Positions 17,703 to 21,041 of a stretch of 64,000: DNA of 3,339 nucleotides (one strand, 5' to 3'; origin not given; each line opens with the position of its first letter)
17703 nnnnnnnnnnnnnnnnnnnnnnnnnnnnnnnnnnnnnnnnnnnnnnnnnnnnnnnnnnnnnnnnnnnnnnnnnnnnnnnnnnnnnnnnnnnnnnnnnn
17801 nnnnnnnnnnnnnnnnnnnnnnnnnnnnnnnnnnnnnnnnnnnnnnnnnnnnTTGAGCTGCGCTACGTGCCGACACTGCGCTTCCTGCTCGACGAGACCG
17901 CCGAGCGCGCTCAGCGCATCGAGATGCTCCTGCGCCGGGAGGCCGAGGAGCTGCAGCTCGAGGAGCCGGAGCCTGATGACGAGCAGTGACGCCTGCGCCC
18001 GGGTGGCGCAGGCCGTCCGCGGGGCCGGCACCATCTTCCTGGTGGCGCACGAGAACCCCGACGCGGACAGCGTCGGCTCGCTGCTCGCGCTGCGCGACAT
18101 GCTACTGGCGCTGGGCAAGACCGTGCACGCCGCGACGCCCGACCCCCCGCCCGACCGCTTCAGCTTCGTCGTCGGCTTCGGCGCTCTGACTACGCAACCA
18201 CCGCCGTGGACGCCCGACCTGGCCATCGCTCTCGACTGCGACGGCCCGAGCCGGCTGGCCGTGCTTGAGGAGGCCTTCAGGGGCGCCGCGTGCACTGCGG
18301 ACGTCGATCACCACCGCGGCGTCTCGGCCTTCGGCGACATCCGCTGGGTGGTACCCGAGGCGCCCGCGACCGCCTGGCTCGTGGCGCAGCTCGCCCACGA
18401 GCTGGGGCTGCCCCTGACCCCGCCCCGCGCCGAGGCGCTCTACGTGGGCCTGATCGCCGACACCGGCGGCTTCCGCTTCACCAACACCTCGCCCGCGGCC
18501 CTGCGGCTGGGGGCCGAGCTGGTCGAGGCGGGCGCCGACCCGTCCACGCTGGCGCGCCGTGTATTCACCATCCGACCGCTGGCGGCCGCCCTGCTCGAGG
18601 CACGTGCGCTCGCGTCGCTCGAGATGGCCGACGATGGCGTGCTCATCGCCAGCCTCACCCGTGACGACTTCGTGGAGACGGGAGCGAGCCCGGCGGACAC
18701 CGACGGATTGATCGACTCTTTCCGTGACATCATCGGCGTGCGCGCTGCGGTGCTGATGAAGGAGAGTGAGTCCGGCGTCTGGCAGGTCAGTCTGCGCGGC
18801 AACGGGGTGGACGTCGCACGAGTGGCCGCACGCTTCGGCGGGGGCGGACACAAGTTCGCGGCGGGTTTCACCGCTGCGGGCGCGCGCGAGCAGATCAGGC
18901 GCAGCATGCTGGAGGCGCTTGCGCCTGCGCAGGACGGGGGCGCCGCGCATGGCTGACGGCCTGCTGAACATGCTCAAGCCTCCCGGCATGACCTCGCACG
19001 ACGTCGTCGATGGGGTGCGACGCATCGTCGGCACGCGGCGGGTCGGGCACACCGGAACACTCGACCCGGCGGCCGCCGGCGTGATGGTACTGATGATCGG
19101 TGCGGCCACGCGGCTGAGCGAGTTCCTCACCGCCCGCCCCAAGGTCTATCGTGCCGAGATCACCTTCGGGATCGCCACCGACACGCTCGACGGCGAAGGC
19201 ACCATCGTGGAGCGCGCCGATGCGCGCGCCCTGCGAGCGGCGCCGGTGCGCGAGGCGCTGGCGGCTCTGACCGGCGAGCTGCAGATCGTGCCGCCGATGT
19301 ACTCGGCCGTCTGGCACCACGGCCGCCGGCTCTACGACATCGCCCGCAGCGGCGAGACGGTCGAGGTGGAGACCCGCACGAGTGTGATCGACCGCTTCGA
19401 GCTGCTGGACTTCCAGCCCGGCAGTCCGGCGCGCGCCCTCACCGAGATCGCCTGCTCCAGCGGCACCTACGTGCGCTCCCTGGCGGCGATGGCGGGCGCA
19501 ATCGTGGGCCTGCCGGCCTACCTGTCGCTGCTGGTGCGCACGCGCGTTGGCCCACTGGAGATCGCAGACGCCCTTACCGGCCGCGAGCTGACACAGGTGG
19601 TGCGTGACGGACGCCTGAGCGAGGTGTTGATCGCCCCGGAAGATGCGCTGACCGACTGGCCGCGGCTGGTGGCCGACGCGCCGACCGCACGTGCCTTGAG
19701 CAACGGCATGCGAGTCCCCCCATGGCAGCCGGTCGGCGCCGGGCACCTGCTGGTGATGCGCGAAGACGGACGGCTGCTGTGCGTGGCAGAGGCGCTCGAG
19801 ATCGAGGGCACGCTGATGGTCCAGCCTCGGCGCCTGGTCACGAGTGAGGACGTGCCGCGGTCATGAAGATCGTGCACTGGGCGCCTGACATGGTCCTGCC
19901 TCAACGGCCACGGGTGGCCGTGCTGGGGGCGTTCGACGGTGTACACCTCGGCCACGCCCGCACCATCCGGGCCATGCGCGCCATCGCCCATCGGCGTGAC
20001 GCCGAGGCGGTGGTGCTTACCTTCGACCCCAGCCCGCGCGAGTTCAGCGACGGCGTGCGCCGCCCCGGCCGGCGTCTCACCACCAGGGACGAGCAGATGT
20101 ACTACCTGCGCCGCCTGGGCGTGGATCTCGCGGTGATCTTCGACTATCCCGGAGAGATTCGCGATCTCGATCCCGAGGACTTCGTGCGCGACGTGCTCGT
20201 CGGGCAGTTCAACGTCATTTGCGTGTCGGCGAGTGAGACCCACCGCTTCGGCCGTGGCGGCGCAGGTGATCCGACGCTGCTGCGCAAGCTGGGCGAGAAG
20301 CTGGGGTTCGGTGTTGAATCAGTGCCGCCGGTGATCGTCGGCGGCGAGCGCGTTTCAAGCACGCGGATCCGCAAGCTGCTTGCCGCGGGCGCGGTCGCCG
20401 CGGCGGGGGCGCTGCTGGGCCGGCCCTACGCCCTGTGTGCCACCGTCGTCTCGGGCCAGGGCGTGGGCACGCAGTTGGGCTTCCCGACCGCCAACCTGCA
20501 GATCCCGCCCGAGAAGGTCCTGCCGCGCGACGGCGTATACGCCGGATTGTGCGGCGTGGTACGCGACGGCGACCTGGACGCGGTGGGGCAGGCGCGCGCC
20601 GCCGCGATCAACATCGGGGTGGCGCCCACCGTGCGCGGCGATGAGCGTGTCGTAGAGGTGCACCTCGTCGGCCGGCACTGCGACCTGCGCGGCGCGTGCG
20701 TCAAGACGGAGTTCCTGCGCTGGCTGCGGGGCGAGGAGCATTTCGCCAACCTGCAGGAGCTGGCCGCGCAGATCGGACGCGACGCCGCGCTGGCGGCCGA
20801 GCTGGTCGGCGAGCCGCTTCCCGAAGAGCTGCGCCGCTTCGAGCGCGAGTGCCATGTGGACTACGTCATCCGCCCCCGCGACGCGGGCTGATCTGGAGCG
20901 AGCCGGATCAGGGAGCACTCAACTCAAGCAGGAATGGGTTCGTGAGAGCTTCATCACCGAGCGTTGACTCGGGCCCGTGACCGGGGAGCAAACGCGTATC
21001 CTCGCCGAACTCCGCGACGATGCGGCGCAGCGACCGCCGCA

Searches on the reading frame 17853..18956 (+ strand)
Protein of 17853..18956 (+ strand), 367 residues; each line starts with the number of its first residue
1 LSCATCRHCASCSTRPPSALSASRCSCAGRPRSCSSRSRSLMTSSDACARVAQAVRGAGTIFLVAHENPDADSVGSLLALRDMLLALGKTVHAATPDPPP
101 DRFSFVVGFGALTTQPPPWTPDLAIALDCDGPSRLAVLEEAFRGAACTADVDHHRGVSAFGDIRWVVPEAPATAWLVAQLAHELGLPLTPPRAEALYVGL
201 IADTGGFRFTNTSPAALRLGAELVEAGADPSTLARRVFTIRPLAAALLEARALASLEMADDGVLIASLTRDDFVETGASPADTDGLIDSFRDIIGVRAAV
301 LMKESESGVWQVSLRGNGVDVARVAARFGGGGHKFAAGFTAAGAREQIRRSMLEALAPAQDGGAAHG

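Call 53: search_protein_families(library=pfam, proteins=[window:17853-18956:+], max_evalue=0.000001)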
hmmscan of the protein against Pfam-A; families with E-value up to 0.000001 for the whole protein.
window:17853-18956:+ (367 aa): 2 families
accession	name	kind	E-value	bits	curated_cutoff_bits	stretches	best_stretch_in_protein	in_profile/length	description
PF01368.27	DHH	-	2.1e-12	47.9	28.1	1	60-199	1-124/125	DHH family, N-terminal domain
PF02272.25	DHHA1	-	7.2e-11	42.9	25.9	1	263-343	4-85/102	DHHA1 domain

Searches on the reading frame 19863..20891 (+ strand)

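Call 53: search_protein_families(library=pfam, proteins=[window:19863-20891:+], max_evalue=0.000001)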
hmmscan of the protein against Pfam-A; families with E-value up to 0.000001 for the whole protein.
window:19863-20891:+ (342 aa): 2 families
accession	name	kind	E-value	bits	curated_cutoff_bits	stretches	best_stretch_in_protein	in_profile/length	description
PF06574.18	FAD_syn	-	6.2e-39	133.8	27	1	14-168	5-158/158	FAD synthetase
PF01687.23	Flavokinase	-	7.3e-33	113.9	19.6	1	185-313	1-122/124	Riboflavin kinase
